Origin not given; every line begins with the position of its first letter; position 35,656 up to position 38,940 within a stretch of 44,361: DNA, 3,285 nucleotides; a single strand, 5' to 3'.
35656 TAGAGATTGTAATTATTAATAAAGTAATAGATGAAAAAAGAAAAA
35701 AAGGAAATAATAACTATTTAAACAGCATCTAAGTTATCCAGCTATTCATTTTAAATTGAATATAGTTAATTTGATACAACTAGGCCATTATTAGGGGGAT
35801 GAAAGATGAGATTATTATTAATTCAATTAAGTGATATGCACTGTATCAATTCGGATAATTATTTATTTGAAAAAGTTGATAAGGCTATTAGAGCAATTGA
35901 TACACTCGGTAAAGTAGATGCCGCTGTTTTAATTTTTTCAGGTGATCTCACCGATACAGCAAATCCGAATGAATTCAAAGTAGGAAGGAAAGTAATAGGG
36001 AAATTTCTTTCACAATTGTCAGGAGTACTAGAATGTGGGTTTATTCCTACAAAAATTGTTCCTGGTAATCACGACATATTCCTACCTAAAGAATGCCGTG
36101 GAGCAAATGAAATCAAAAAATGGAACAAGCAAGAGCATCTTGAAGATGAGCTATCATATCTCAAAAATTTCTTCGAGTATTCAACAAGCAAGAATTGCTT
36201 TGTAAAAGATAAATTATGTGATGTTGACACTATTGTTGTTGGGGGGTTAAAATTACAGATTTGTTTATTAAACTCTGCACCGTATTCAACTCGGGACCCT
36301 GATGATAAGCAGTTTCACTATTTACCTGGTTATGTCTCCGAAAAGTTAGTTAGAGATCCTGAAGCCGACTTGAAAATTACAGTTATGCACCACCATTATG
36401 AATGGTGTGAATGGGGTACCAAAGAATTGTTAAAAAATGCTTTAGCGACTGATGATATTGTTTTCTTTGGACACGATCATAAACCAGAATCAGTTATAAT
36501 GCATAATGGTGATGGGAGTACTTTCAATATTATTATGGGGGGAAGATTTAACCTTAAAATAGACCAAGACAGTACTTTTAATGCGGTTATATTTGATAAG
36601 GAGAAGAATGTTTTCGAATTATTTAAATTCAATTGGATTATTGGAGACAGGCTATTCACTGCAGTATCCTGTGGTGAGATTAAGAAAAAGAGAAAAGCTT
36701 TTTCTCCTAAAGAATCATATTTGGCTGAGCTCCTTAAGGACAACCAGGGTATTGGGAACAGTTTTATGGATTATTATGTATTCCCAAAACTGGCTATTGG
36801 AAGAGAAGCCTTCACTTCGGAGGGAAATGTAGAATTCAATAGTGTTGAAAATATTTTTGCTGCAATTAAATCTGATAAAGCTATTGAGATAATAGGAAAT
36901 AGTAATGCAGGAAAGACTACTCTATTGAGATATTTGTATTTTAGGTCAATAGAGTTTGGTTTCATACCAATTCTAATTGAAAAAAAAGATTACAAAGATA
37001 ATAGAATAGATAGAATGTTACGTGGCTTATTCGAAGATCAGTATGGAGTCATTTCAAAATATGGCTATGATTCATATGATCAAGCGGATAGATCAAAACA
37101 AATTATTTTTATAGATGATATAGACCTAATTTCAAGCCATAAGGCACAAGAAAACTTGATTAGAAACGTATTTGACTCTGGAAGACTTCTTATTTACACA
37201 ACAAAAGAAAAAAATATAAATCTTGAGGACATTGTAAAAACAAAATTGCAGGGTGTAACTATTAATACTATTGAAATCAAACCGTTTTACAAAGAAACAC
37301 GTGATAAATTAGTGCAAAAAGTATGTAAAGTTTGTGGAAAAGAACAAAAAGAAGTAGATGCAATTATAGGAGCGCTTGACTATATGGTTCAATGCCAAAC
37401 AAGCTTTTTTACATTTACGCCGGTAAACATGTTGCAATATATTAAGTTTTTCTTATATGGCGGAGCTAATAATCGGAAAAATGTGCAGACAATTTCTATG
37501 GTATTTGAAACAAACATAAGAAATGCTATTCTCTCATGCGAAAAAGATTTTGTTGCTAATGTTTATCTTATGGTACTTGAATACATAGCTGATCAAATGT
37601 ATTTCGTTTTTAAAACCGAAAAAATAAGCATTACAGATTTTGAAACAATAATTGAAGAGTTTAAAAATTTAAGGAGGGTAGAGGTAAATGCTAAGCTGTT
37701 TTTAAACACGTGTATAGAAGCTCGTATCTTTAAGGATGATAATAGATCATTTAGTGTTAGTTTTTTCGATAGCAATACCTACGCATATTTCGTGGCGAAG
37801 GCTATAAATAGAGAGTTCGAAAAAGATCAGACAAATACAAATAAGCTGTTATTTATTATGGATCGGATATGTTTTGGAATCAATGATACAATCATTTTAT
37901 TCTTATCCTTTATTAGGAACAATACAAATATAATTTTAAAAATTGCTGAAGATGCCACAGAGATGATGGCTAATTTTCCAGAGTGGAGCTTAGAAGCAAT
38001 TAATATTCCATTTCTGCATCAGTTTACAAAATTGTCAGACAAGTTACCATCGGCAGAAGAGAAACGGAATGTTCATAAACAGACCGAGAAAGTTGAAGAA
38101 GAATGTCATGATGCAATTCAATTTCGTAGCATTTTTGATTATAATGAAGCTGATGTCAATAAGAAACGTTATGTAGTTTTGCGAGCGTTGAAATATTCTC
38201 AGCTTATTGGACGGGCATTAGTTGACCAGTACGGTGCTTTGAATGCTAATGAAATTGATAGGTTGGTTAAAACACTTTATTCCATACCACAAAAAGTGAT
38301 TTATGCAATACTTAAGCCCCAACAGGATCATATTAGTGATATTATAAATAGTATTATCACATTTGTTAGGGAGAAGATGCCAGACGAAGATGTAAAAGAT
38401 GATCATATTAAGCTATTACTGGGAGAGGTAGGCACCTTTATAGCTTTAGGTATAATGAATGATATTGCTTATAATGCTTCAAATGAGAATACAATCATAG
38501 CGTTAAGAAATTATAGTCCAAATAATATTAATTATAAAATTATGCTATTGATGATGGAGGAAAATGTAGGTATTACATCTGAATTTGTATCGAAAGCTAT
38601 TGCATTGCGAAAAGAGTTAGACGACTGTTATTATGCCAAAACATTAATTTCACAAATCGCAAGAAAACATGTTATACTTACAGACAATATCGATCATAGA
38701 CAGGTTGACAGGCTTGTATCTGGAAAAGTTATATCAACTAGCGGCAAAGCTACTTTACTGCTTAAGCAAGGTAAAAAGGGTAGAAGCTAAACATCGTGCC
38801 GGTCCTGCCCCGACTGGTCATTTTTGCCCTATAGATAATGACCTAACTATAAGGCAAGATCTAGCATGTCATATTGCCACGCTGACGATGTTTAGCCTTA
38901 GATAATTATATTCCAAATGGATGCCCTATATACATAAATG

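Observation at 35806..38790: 994-aa metallophosphoesterase + P-loop NTPase + helical-sensor fusion: candidate undescribed single-gene defence protein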

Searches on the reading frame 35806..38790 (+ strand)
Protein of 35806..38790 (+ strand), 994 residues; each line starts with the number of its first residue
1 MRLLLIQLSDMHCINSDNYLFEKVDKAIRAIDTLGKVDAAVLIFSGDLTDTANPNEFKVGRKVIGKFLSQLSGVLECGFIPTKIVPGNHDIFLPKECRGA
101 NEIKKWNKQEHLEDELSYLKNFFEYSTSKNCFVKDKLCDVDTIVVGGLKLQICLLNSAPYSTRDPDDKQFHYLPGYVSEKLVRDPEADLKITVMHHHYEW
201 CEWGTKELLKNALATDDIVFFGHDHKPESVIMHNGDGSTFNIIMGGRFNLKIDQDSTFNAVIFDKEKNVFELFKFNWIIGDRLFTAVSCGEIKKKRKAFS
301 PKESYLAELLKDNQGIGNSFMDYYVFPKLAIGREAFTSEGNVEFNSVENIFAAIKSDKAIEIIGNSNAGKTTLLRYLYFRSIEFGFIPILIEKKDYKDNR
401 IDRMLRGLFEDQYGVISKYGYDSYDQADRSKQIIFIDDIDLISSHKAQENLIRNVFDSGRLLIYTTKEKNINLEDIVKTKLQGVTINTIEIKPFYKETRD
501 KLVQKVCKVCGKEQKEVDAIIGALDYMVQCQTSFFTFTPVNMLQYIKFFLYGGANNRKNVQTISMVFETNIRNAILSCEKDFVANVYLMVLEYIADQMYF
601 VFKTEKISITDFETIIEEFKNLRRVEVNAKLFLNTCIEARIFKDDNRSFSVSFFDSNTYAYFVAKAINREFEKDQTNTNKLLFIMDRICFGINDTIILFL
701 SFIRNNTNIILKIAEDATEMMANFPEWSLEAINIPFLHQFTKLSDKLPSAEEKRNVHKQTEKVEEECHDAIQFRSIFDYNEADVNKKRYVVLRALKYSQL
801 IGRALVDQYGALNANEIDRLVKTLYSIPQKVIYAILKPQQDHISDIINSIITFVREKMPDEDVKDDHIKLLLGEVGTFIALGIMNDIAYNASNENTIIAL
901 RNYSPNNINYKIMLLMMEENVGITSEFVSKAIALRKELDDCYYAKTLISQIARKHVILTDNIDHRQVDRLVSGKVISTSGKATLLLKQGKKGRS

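Call 3: search_protein_families(library=pfam, proteins=[window:35806-38790:+], max_evalue=0.01)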
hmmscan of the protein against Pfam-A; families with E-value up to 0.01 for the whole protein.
window:35806-38790:+ (994 aa): 6 families
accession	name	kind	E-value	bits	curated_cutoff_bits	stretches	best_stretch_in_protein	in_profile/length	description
PF00149.33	Metallophos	-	3.1e-12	47.7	21.5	1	6-227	4-191/191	Calcineurin-like phosphoesterase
PF12850.12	Metallophos_2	-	3.2e-05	24.4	27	1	5-228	3-120/154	Calcineurin-like phosphoesterase superfamily domain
PF24406.1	nSTAND_NTPase4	-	4.6e-05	23.9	27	1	606-663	2-58/58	Novel STAND NTPase 4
PF20720.3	nSTAND3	-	0.0014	18.8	27.2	0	342-470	2-121/155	Novel STAND NTPase 3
PF13173.12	AAA_14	-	0.0041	17.6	27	1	357-494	2-123/129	AAA domain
PF13401.12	AAA_22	-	0.0086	16.8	27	0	356-457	4-109/130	AAA domain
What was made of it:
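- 35806..36690 (+): N-terminal binuclear metallophosphoesterase domain (aa ~1-295, including a beta-sandwich extension at 257-293), the presumed effector. Pfam Metallophos 6-227 (call 3).
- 36871..37290 (+): P-loop NTPase alpha/beta core (aa ~356-495), with Walker A 364-371 (nt 36895-36918) and Walker B 433-440 (nt 37102-37125). Weak Pfam nSTAND3, AAA_14 and AAA_22 hits (call 3).
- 37291..37875 (+): Helical plus winged-helix-like module of the STAND NTPase (aa ~496-690), with R499 conserved in all 129 sequences and P539 in 95%. Pfam nSTAND_NTPase4 at 606-663, E 4.6e-5, below cutoff (call 3).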

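Call 4: search_protein_families(library=padloc, proteins=[window:35806-38790:+], max_evalue=0.01)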
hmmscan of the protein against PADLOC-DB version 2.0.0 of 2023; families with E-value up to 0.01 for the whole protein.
window:35806-38790:+ (994 aa): 1 family
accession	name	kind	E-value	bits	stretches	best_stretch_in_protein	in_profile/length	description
PDLC05050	PDC-S60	-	2e-09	34.3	1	320-859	217-765/906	-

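Call 5: search_protein_families(library=ncbifam, proteins=[window:35806-38790:+], max_evalue=0.01)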
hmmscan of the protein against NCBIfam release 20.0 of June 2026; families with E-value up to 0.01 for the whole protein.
window:35806-38790:+ (994 aa): 7 families
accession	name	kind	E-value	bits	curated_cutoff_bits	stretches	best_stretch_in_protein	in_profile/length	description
NF053861.1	DS8_antiphage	equivalog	4.7e-88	296.1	790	1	7-966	1-984/994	anti-phage protein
NF053862.1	DS9_1_antiphage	equivalog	7e-12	44.9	420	1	22-197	228-398/486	anti-phage phosphoesterase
TIGR00619.1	sbcd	subfamily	0.0012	18.7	77.65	1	30-90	31-86/252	exonuclease subunit SbcD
NF040933.2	ABC_arch_GlcV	equivalog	0.0049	15.8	450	0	340-376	15-51/357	glucose ABC transporter ATP-binding protein GlcV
TIGR00231.1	small_GTP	domain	0.0062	16.3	42.5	0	357-381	3-27/164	GTP-binding protein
TIGR02315.1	ABC_phnC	equivalog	0.0063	16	266.1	0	345-377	16-48/243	phosphonate ABC transporter ATP-binding protein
TIGR02324.1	CP_lyasePhnL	equivalog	0.0073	15.8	256.3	0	339-378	16-55/224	phosphonate C-P lyase system protein PhnL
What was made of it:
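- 37876..38787 (+): All-helical C-terminal region (aa ~691-994), the presumed sensor. It is homologous to the C-terminus of DS-8 and contains the clade-specific ICFGIND motif at 688-694. NF053861 alignment runs to profile position 984 (call 5).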

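Call 9: find_homologous_proteins(query=window:35806-38790:+, max_evalue=0.001)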
Query window:35806-38790:+ (994 aa): 199 proteins with E <= 0.001 among 8000 candidates; the best 120 are listed.
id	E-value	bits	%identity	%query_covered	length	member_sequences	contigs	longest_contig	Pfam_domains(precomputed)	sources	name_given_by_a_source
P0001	0.0e+0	2242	100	100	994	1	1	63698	PF12850.13,PF00149.34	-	-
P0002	0.0e+0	1659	72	100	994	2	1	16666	PF00149.34,PF24406.2,PF20720.4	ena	-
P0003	0.0e+0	1625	71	100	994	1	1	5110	PF00149.34,PF24406.2,PF20720.4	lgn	-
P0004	0.0e+0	1542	68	100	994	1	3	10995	PF00149.34,PF24406.2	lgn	-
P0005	0.0e+0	1539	67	100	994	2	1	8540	PF00149.34,PF24406.2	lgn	-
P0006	0.0e+0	1533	67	100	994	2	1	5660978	PF00149.34,PF24406.2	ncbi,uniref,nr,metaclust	ncbi:metallophosphoesterase [Desulfosporosinus youngiae]|uniref:Putative phosphohydrolase n=1 Tax=De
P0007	0.0e+0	1532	67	100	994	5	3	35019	PF00149.34,PF24406.2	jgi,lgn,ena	-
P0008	0.0e+0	1525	67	100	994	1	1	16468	PF00149.34,PF24406.2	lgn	-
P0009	0.0e+0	1517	67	100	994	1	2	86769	PF00149.34,PF24406.2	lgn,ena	-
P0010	0.0e+0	1515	66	100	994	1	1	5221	PF00149.34,PF24406.2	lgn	-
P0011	0.0e+0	1504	66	100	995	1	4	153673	PF00149.34,PF24406.2,PF20720.4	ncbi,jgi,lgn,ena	jgi:hypothetical protein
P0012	0.0e+0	1459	64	100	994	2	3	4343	PF13173.13,PF12850.13,PF00149.34,PF24406.2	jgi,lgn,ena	-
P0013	0.0e+0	1458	65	100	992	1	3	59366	PF00149.34,PF24406.2,PF20720.4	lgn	-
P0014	0.0e+0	1429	64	100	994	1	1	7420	PF00149.34,PF24406.2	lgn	-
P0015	0.0e+0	1410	63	99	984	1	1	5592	PF00149.34,PF20720.4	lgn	-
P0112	2.9e-284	964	45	99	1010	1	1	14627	PF00149.34,PF20720.4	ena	-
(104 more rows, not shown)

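Call 10: search_solved_structures(query=window:35806-38790:+, max_evalue=1, show_alignments=2)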
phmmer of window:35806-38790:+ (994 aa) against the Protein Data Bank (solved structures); distinct sequences matched with E-value up to 1: 5.
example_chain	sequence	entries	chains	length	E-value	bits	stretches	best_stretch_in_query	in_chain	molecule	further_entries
2hy1_A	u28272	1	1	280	0.14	13.4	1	4-75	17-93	Rv0805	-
2hyo_A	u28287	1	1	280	0.18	13.1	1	4-74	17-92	Rv0805N97A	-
3ib7_A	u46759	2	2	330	0.18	13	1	4-75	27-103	Icc protein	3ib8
7n58_A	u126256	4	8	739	0.33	12.1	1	348-405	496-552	ABC transporter B family member 25, mitochondrial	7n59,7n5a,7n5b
8j9s_C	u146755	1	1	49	0.83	10.8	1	167-198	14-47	Aminoacyl tRNA synthase complex-interacting multifunctional protein 2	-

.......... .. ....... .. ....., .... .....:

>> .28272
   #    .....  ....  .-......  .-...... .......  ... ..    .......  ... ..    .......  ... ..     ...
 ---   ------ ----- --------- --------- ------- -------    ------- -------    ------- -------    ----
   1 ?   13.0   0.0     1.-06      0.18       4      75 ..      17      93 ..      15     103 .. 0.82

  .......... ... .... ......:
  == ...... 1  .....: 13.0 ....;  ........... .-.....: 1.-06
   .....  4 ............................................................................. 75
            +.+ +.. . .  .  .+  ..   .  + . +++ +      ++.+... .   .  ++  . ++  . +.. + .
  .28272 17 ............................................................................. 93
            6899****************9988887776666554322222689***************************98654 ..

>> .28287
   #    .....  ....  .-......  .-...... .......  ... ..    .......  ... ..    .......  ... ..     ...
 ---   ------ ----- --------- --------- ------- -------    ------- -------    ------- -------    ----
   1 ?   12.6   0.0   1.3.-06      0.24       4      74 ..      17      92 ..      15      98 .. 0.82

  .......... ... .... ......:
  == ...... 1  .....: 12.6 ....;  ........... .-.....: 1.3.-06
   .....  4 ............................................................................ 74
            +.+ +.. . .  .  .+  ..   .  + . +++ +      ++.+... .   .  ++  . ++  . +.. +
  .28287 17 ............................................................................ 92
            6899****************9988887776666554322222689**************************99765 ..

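Call 25: search_solved_structures(query=A2, max_evalue=1, show_alignments=0)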
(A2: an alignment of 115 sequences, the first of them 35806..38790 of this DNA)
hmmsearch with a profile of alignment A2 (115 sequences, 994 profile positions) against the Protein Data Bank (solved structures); distinct sequences matched with E-value up to 1: 2.
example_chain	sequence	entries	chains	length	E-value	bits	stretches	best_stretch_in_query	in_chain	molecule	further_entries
2dxl_A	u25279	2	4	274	0.029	16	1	4-68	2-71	Phosphohydrolase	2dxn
2zo9_B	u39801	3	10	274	0.029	16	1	4-68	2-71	Phosphohydrolase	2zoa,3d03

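Call 28: find_related_loci(query=A2, collection=genome_contigs, flank=10000)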
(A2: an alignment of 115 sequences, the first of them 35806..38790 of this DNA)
Query A2 (994 aa) in genome_contigs; peptide patterns used: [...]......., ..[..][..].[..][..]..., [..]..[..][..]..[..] (x = any residue, [..] = any of these).
123 stretches matched a pattern; 20 encode a relative of the query (tblastn E <= 1e-3); 19 distinct loci.
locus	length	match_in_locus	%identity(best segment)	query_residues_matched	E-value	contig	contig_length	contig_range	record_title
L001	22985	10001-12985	66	1-994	0e+0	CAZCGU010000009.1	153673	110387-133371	MAG TPA_asm: uncultured Pelotomaculum sp. isolate SRP241326_co3_1 genome assembly, contig: NODE_152_length_153673_cov_14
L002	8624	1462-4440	52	1-993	0e+0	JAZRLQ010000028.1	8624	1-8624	MAG: Eubacteriales bacterium isolate T1900045430_YK20190121.MAGScoT_cleanbin_000015 SGB_7095_k141_1046390, whole genome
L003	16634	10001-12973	51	1-991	0e+0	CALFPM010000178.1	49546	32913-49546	MAG TPA_asm: uncultured Clostridia bacterium isolate SRR6425781_bin.32_CONCOCT_v1.1_MAG genome assembly, contig: ERZ1767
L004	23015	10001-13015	33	1-993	6e-167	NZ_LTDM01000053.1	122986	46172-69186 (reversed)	Tissierella creatinophila DSM 6911 TICR_contig000053, whole genome shotgun sequence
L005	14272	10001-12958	46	1-990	0e+0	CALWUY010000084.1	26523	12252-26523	MAG: uncultured Clostridia bacterium isolate E0_DP__bin66 genome assembly, contig: E0_DP__k127_2249841, whole genome sho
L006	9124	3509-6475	32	1-986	6e-148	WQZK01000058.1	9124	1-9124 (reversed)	MAG: Defluviitaleaceae bacterium isolate Lab288P1bin10 Ga0131853_10033416, whole genome shotgun sequence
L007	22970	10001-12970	32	1-985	2e-147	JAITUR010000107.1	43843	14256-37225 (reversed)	MAG: Treponema sp. isolate Spi319_bin6 k119_970978, whole genome shotgun sequence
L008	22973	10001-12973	51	1-991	0e+0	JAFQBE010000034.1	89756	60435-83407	MAG: Clostridia bacterium isolate RGIG1660 Goat_Cecum-1__c1366, whole genome shotgun sequence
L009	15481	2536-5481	29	1-971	2e-132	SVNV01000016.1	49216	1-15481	MAG: Ruminococcus sp. isolate SIG548 NODE_16292_length_49216_cov_2.936686, whole genome shotgun sequence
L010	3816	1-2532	31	149-994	3e-132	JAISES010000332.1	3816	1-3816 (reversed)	MAG: Prevotella sp. isolate Gx485_bin205 k119_733607, whole genome shotgun sequence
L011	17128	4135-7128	27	1-986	3e-117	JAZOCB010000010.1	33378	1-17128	MAG: Christensenellaceae bacterium isolate T1900044757_TS20190223.MAGScoT_cleanbin_000018 SGB_2306_k141_2873174, whole g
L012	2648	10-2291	31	134-993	1e-91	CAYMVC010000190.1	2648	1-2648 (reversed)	MAG TPA_asm: uncultured Eubacteriaceae bacterium isolate binchicken_co157_468 genome assembly, contig: NODE_98203_length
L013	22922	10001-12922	27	1-960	4e-88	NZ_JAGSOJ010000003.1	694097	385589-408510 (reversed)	Oceanirhabdus seepicola strain ZWT Scaffold3, whole genome shotgun sequence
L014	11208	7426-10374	28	1-971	3e-127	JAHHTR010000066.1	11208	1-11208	MAG: Angelakisella sp. isolate MAG087 MAG087_66, whole genome shotgun sequence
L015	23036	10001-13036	31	1-986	2e-112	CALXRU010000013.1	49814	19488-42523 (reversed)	MAG: Acidaminococcaceae bacterium isolate BRZ_KH__bin3 genome assembly, contig: BRZ_KH__NODE_955_length_49814_cov_21.337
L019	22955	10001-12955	21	1-986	1e-33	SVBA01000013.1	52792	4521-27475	MAG: Erysipelotrichaceae bacterium isolate SIG216 NODE_231_length_52792_cov_39.972645, whole genome shotgun sequence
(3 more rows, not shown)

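Call 30: search_protein_representatives(protein=window:35806-38790:+)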
Query: 994 residues. Proteins with E-value up to 0.001 (for the whole library): 1660; up to 1e-10: 1031; up to 1e-30: 293. The best 150 are listed.
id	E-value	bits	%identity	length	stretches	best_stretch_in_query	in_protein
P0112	9.3e-285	963.9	46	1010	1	1-984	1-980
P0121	6.0e-279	944.6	44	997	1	1-988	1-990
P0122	3.6e-262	889.1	43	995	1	1-991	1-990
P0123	7.2e-238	808.7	44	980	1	1-985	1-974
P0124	1.2e-234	798.0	41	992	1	1-988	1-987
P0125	1.2e-227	774.8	44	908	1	108-989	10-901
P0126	7.8e-215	732.4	41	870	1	122-991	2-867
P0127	1.6e-200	685.1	53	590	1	404-993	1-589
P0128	2.0e-166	572.2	40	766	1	266-991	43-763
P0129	2.6e-162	558.6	34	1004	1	1-988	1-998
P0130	1.1e-155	536.7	33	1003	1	4-991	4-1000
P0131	3.9e-154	531.6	33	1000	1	1-992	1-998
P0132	6.2e-151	521.0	34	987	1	1-988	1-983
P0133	5.9e-146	504.5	34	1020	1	2-991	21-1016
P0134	6.5e-143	494.4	33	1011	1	1-986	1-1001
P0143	9.4e-121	421.1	31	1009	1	1-966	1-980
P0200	3.0e-79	283.7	27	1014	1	1-937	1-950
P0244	6.5e-68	246.2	27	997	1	1-857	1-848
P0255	1.0e-65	238.9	26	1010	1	1-991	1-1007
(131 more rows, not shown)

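Call 39: search_protein_families(library=ncbifam, proteins=[P0006, P0112, P0129, P0143, P0200, P0244, P0255, L019:10001-12955:+], max_evalue=0.00001)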
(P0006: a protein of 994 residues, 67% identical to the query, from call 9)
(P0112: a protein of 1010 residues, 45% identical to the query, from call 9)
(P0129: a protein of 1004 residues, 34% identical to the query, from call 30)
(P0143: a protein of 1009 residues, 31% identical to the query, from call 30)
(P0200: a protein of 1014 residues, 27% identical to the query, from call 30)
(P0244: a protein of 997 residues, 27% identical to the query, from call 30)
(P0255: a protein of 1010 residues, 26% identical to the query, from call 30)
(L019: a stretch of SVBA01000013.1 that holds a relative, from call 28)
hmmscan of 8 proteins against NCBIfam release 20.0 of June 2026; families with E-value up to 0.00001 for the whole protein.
P0006 (994 aa): 2 families
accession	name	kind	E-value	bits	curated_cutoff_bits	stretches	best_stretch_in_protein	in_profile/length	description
NF053861.1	DS8_antiphage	equivalog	2.1e-91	307.2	790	1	7-971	1-989/994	anti-phage protein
NF053862.1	DS9_1_antiphage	equivalog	4.9e-10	38.8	420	1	16-197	222-398/486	anti-phage phosphoesterase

P0112 (1010 aa): 2 families
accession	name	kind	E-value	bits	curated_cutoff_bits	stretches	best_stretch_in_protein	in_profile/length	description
NF053861.1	DS8_antiphage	equivalog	6.7e-96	322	790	1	7-967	1-988/994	anti-phage protein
NF053862.1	DS9_1_antiphage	equivalog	8.3e-08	31.5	420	1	7-164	198-358/486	anti-phage phosphoesterase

P0129 (1004 aa): 2 families
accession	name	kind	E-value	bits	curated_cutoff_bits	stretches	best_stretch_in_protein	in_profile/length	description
NF053861.1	DS8_antiphage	equivalog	6.2e-103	345.3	790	1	7-980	1-988/994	anti-phage protein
NF053862.1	DS9_1_antiphage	equivalog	3.7e-06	26.1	420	1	37-203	239-399/486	anti-phage phosphoesterase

P0143 (1009 aa): 2 families
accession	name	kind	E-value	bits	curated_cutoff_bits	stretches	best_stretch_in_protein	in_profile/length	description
NF053861.1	DS8_antiphage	equivalog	1e-117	394.2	790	1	7-970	1-971/994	anti-phage protein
NF053862.1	DS9_1_antiphage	equivalog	7e-08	31.7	420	1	4-103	195-300/486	anti-phage phosphoesterase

P0200 (1014 aa): 2 families
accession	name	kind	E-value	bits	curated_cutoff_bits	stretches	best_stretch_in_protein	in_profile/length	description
NF053861.1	DS8_antiphage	equivalog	1.2e-114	384.1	790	1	7-923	1-929/994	anti-phage protein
NF053862.1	DS9_1_antiphage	equivalog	3e-10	39.5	420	1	5-220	196-414/486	anti-phage phosphoesterase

P0244 (997 aa): 2 families
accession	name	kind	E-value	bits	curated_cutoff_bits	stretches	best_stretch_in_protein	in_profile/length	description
NF053861.1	DS8_antiphage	equivalog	3.4e-95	319.7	790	1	7-970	1-991/994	anti-phage protein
NF053862.1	DS9_1_antiphage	equivalog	6.6e-10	38.4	420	1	4-158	195-351/486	anti-phage phosphoesterase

P0255 (1010 aa): 2 families
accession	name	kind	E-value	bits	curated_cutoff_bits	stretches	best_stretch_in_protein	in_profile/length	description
NF053861.1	DS8_antiphage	equivalog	2.9e-110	369.6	790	1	7-977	1-979/994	anti-phage protein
NF053862.1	DS9_1_antiphage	equivalog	3.5e-11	42.6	420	1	5-170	196-358/486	anti-phage phosphoesterase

L019:10001-12955:+ (985 aa): 2 families
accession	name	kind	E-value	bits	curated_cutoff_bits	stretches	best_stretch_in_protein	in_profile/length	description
NF053861.1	DS8_antiphage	equivalog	4.1e-87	293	790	1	7-973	1-989/994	anti-phage protein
NF053862.1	DS9_1_antiphage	equivalog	2.1e-10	40.1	420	1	4-102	195-300/486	anti-phage phosphoesterase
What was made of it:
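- On DS-8 (NF053861 equivalog): DS-8 itself scores 967 (calls 5, 39).
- Closest known: DS-8. Different: The window protein scores 296 bits against the 790-bit cutoff, where DS-8 itself scores 967 (calls 5, 39).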
